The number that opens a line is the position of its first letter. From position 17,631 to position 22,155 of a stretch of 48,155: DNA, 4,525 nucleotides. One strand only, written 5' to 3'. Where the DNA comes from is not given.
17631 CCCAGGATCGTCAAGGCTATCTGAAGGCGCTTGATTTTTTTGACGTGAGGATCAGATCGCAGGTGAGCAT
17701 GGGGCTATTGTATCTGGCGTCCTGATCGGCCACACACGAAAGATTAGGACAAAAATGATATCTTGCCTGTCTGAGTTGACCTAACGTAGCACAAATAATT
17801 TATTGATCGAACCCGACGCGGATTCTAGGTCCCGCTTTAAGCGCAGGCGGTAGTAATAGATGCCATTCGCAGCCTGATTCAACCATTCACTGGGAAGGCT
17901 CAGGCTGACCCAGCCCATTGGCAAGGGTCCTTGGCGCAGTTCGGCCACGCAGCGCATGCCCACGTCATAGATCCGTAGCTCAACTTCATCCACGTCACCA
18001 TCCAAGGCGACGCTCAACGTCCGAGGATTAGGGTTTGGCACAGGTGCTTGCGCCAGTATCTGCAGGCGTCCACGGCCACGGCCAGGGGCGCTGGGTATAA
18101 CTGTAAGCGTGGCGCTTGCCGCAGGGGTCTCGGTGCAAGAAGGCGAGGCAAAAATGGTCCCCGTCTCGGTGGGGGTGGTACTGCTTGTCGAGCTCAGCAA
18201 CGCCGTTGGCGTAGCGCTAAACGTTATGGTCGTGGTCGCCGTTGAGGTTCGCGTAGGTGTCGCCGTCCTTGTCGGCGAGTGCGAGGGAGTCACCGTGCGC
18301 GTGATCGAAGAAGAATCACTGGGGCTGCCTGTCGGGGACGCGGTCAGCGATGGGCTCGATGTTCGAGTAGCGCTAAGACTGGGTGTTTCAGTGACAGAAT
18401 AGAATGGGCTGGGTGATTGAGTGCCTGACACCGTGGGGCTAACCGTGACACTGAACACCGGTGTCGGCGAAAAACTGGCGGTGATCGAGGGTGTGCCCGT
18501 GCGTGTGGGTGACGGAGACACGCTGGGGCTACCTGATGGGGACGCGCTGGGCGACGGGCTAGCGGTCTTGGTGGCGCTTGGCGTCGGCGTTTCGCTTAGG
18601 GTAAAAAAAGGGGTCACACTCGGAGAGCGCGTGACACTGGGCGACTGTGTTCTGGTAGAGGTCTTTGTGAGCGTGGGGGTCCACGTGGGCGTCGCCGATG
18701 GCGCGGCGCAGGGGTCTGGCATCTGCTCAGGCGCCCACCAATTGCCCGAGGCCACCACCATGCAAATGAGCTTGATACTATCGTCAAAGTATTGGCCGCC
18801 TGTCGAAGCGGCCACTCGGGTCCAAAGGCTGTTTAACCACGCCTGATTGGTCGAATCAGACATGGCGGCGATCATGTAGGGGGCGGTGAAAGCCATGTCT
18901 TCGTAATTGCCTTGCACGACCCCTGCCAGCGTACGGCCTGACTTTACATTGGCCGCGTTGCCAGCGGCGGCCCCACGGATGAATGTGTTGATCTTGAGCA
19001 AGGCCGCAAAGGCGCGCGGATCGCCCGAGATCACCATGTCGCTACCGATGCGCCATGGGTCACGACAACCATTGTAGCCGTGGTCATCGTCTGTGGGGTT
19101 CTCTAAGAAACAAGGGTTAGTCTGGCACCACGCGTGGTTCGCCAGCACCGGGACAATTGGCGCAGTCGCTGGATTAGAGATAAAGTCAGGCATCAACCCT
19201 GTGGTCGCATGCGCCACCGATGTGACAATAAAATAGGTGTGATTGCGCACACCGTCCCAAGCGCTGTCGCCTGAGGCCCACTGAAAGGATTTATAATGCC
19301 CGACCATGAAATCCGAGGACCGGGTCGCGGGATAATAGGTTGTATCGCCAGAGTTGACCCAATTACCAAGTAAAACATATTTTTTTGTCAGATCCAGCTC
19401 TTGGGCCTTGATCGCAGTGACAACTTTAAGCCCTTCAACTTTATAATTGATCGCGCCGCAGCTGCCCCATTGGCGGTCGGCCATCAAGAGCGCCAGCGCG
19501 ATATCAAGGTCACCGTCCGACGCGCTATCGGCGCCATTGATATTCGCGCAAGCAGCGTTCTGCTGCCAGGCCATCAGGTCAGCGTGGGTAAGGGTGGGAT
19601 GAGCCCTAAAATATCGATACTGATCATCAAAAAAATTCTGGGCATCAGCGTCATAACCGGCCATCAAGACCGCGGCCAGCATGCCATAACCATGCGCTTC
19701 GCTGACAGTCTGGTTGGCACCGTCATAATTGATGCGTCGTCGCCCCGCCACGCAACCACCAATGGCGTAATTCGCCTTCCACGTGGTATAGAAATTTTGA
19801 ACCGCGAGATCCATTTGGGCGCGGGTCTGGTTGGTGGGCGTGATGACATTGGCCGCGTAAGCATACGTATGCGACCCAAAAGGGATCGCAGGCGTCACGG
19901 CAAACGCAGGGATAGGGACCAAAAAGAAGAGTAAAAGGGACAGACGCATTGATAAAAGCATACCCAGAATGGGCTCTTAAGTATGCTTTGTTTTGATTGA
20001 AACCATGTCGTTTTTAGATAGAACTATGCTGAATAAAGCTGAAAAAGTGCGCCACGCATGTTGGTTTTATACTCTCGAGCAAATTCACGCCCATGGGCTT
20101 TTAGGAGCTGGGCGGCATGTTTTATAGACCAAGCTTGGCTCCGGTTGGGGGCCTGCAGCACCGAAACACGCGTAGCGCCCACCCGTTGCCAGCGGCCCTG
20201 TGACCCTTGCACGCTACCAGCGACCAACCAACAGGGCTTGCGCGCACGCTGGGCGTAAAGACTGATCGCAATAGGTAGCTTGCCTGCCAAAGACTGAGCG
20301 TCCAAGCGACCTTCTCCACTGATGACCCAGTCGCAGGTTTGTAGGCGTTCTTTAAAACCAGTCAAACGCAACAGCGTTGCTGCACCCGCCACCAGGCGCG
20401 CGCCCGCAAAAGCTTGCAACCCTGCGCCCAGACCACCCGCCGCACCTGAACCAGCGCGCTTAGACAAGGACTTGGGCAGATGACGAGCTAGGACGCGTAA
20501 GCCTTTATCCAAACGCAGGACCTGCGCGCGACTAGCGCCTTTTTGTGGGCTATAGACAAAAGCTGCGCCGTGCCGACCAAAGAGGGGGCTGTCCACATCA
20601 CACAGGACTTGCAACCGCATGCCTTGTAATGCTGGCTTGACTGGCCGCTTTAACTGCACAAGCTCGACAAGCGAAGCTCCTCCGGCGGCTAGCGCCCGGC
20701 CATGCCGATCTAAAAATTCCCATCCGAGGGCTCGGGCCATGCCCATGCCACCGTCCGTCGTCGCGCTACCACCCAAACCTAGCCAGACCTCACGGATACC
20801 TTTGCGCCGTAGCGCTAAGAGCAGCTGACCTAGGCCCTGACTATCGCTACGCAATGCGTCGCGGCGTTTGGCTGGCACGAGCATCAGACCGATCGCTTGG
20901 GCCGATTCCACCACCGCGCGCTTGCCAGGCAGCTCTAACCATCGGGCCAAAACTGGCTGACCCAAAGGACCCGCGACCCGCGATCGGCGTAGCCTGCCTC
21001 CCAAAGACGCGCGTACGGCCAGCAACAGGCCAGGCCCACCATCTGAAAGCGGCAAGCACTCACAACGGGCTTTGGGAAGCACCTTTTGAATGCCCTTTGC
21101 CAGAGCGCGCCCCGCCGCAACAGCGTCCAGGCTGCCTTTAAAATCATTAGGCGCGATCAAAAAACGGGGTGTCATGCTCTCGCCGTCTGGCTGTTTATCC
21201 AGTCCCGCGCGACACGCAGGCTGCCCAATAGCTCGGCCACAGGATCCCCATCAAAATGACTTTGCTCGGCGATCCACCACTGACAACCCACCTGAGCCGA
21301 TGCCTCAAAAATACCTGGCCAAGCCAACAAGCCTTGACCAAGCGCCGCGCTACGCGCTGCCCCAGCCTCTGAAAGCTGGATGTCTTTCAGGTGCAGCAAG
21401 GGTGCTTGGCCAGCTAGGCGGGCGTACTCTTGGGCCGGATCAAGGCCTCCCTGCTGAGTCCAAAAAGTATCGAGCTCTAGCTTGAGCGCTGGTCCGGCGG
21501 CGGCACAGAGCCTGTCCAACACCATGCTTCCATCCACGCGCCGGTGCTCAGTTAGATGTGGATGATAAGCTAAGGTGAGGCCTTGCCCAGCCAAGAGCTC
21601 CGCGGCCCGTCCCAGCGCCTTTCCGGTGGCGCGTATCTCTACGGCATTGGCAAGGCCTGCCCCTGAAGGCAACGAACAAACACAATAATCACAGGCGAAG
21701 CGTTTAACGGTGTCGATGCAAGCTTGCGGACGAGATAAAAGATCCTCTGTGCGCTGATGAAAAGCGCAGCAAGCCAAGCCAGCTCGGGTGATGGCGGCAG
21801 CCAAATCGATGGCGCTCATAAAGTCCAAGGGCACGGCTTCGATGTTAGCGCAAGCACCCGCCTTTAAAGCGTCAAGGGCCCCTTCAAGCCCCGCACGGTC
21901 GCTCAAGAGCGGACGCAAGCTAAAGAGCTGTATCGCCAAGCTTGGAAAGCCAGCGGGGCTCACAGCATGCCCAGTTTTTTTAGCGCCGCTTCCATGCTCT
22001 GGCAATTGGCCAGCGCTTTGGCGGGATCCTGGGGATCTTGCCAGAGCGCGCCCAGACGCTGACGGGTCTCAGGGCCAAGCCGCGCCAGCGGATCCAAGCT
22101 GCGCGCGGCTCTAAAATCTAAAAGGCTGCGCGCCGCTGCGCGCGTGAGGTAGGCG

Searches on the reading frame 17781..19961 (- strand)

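Call 8: search_protein_families(library=pfam, proteins=[window:17781-19961:-], max_evalue=0.001)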
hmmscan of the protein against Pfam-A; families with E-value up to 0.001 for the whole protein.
window:17781-19961:- (726 aa): 1 family
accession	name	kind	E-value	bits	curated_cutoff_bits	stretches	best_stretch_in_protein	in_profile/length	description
PF01270.23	Glyco_hydro_8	-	3.5e-22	79.3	24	1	60-401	30-336/341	Glycosyl hydrolases family 8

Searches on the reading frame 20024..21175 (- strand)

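Call 8: search_protein_families(library=pfam, proteins=[window:20024-21175:-], max_evalue=0.001)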
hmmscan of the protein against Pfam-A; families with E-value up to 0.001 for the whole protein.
window:20024-21175:- (383 aa): 1 family
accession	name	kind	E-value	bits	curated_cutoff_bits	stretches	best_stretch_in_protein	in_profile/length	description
PF02595.20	Gly_kinase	-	1.4e-112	376.8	23.3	1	5-368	1-370/372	Glycerate kinase family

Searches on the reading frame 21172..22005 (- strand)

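Call 8: search_protein_families(library=pfam, proteins=[window:21172-22005:-], max_evalue=0.001)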
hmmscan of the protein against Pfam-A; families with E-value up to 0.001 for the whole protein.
window:21172-22005:- (277 aa): 1 family
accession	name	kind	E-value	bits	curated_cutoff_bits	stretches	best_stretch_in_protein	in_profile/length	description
PF01261.30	AP_endonuc_2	-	2.4e-11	44.2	31.1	1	91-252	68-233/249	Xylose isomerase-like TIM barrel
